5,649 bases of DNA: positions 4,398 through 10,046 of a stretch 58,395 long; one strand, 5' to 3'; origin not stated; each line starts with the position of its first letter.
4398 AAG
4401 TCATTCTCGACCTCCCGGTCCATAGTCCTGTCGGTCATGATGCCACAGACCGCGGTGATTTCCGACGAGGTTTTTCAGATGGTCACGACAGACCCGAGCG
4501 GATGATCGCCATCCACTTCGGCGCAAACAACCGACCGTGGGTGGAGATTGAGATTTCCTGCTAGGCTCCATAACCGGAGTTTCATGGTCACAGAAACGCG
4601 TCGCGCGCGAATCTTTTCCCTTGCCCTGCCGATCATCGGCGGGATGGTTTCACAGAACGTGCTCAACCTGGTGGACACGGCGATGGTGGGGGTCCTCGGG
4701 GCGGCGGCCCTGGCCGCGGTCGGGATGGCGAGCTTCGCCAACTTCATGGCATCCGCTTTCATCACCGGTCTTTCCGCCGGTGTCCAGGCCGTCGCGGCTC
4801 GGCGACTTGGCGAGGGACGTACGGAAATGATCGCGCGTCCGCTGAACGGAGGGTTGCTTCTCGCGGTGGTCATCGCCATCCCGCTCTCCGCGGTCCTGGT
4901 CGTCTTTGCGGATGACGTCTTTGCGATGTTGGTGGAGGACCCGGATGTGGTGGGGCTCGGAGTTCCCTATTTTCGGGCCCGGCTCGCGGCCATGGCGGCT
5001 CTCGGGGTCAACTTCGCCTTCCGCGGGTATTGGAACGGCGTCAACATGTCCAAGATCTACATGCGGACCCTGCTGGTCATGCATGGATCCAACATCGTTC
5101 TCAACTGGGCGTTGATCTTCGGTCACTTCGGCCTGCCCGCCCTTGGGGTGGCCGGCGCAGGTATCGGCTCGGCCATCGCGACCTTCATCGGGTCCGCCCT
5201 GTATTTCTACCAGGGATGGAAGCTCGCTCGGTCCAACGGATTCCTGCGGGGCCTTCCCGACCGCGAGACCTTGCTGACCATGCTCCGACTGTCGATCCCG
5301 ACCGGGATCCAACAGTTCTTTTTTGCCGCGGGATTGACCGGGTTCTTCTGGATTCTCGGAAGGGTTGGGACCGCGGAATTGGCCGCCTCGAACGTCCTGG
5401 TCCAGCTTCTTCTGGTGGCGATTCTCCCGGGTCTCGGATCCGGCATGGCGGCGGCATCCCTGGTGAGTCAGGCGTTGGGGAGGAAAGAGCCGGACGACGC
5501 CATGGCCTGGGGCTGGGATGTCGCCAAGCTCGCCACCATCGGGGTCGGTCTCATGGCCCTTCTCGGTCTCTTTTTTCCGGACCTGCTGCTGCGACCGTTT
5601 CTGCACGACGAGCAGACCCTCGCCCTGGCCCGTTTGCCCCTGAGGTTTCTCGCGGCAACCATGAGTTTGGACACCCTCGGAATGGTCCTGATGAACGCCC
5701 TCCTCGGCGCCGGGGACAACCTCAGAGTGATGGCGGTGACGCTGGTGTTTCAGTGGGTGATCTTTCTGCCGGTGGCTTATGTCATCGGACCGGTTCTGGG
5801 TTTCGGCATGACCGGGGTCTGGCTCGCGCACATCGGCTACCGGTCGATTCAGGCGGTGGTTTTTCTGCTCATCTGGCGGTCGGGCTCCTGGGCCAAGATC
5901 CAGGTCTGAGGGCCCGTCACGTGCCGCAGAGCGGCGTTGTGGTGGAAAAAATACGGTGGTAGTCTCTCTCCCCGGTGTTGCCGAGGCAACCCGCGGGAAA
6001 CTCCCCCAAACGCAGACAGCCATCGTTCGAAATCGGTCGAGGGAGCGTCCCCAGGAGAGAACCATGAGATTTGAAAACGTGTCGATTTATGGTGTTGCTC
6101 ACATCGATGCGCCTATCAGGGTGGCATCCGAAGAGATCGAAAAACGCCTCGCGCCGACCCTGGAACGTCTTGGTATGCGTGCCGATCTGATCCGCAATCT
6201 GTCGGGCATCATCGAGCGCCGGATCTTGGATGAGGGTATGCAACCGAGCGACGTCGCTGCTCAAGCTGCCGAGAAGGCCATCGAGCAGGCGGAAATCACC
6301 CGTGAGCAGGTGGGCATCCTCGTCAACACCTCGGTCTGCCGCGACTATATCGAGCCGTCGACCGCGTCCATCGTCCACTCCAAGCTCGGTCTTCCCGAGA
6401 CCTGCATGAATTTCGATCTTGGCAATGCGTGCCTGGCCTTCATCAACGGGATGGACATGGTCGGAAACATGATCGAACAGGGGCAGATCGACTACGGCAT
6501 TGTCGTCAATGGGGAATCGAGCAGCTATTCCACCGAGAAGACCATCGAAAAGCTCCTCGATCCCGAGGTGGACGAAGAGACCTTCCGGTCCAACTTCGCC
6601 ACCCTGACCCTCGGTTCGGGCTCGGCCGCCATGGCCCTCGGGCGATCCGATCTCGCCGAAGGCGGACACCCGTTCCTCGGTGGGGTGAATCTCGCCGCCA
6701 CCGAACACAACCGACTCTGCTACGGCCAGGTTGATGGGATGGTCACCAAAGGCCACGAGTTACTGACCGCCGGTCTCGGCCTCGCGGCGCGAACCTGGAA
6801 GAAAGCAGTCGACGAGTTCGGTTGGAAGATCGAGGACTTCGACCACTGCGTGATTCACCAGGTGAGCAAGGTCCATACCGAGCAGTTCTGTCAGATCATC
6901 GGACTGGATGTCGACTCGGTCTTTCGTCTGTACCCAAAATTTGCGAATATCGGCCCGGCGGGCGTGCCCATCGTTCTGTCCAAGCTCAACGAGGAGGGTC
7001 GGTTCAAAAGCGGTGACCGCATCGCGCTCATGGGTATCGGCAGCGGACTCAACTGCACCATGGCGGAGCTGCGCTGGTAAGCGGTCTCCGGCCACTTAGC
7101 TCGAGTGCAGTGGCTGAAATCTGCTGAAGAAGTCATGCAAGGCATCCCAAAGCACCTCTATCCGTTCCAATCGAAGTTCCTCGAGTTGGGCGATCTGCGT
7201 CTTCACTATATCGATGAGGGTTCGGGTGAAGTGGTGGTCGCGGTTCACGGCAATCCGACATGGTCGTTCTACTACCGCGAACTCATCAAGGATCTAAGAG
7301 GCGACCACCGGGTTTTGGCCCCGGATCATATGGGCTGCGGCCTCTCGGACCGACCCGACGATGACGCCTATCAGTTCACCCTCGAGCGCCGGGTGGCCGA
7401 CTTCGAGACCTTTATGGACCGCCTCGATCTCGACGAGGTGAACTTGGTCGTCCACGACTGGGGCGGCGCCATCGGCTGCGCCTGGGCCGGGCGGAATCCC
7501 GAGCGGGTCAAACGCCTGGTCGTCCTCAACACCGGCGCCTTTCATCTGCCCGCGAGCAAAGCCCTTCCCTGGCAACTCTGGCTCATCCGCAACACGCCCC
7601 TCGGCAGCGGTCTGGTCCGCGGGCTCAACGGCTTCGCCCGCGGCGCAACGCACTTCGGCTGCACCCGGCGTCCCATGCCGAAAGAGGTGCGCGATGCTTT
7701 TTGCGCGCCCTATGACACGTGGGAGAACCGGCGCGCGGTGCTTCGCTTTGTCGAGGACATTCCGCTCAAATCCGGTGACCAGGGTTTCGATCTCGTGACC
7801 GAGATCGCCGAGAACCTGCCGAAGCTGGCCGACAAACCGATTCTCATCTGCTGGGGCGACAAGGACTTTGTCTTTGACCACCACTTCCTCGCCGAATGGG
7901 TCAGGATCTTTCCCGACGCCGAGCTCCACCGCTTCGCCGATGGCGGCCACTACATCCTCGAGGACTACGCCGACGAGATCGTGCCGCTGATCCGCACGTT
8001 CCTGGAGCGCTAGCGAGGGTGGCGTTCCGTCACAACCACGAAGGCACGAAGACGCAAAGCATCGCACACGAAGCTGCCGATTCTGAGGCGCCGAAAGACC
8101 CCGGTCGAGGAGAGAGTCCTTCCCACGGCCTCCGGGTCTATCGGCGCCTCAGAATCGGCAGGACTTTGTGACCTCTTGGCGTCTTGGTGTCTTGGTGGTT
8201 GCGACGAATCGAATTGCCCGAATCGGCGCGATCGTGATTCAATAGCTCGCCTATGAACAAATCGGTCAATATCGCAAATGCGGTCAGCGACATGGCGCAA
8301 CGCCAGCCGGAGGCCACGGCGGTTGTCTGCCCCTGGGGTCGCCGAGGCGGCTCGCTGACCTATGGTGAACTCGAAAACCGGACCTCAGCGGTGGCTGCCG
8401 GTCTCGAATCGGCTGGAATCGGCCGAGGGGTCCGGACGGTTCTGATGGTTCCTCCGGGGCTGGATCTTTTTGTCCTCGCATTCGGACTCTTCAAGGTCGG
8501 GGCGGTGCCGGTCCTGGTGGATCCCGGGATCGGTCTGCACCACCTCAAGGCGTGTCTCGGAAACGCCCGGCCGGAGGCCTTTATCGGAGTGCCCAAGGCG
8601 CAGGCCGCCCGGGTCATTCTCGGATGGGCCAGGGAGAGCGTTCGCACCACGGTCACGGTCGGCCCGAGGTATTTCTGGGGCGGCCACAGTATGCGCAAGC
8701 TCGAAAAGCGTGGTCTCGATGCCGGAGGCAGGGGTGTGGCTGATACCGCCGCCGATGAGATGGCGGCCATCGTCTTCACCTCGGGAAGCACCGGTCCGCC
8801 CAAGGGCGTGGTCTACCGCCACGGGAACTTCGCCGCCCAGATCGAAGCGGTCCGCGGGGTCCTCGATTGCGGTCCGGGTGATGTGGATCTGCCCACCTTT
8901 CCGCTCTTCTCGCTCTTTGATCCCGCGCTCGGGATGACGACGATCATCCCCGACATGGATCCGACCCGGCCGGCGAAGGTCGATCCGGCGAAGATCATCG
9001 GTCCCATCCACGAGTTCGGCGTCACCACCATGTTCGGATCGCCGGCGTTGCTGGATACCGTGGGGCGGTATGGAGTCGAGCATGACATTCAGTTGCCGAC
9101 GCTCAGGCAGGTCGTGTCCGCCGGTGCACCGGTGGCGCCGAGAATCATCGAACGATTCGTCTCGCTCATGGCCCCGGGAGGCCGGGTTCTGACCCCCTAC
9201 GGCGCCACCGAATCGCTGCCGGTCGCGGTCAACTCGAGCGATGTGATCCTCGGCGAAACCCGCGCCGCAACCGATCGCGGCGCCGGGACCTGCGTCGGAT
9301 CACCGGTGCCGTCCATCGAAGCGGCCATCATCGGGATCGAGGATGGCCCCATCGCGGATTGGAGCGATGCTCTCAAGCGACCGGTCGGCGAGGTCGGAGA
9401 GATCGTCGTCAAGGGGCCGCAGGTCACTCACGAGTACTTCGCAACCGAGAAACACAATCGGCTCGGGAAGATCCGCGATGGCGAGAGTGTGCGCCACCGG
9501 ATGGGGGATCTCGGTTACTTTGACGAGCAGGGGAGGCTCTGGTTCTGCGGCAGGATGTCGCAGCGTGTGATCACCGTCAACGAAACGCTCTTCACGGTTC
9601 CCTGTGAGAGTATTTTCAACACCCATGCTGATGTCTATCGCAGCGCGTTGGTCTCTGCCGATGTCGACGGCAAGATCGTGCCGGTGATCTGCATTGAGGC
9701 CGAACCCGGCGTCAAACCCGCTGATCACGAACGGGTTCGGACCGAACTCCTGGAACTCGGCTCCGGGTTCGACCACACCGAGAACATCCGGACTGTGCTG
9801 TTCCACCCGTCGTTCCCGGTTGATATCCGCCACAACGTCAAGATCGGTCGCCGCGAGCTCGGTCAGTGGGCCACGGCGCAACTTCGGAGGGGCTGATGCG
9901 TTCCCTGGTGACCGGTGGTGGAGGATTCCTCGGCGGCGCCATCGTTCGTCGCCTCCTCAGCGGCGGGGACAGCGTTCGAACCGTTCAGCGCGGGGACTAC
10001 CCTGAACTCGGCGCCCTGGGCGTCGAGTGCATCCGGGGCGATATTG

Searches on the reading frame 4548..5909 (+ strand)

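Call 65: search_protein_families(library=pfam, proteins=[window:4548-5909:+], max_evalue=0.00001)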
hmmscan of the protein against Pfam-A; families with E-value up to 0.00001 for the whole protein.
window:4548-5909:+ (453 aa): 1 family
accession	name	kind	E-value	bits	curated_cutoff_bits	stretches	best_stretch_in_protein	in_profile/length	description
PF01554.23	MatE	-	3.9e-43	147.4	24.9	2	28-187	1-160/161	MatE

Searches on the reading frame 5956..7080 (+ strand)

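Call 65: search_protein_families(library=pfam, proteins=[window:5956-7080:+], max_evalue=0.00001)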
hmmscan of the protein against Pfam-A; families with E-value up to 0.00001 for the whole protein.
window:5956-7080:+ (374 aa): 3 families
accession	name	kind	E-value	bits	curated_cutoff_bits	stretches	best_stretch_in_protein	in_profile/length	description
PF08541.16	ACP_syn_III_C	-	5.7e-17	62.1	26.6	1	287-374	3-90/90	3-Oxoacyl-[acyl-carrier-protein (ACP)] synthase III C terminal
PF00108.29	Thiolase_N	-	1.6e-06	28.1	26.4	1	95-193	21-119/260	Thiolase, N-terminal domain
PF08545.16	ACP_syn_III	-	3.9e-06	27.1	24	0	153-231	1-64/80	3-Oxoacyl-[acyl-carrier-protein (ACP)] synthase III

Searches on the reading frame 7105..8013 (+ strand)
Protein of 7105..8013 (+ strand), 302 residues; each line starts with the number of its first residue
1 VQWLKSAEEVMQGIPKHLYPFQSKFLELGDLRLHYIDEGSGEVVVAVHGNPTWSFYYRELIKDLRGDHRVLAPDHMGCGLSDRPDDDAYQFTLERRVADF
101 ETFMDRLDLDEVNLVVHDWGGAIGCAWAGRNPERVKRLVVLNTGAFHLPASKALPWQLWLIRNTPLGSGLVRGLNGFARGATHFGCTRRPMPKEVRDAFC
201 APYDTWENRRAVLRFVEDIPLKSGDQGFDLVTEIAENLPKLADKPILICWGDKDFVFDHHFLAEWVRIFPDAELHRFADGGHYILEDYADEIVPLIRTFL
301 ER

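Call 65: search_protein_families(library=pfam, proteins=[window:7105-8013:+], max_evalue=0.00001)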
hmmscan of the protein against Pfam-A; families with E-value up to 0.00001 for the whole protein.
window:7105-8013:+ (302 aa): 3 families
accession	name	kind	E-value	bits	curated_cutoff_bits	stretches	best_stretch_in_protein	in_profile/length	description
PF00561.26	Abhydrolase_1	-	4.7e-36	125.1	25.8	1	43-287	2-243/245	alpha/beta hydrolase fold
PF12697.13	Abhydrolase_6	-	4.7e-20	73.6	26.3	1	44-293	1-215/217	Alpha/beta hydrolase family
PF12146.15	Hydrolase_4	-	2.8e-13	50.1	27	1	43-287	6-237/239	Serine aminopeptidase, S33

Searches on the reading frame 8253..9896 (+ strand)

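Call 65: search_protein_families(library=pfam, proteins=[window:8253-9896:+], max_evalue=0.00001)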
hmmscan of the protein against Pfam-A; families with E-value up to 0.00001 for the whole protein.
window:8253-9896:+ (547 aa): 1 family
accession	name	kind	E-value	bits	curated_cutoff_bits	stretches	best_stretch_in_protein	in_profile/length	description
PF00501.34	AMP-binding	-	1.8e-59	201.9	29.9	1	14-396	4-384/384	AMP-binding enzyme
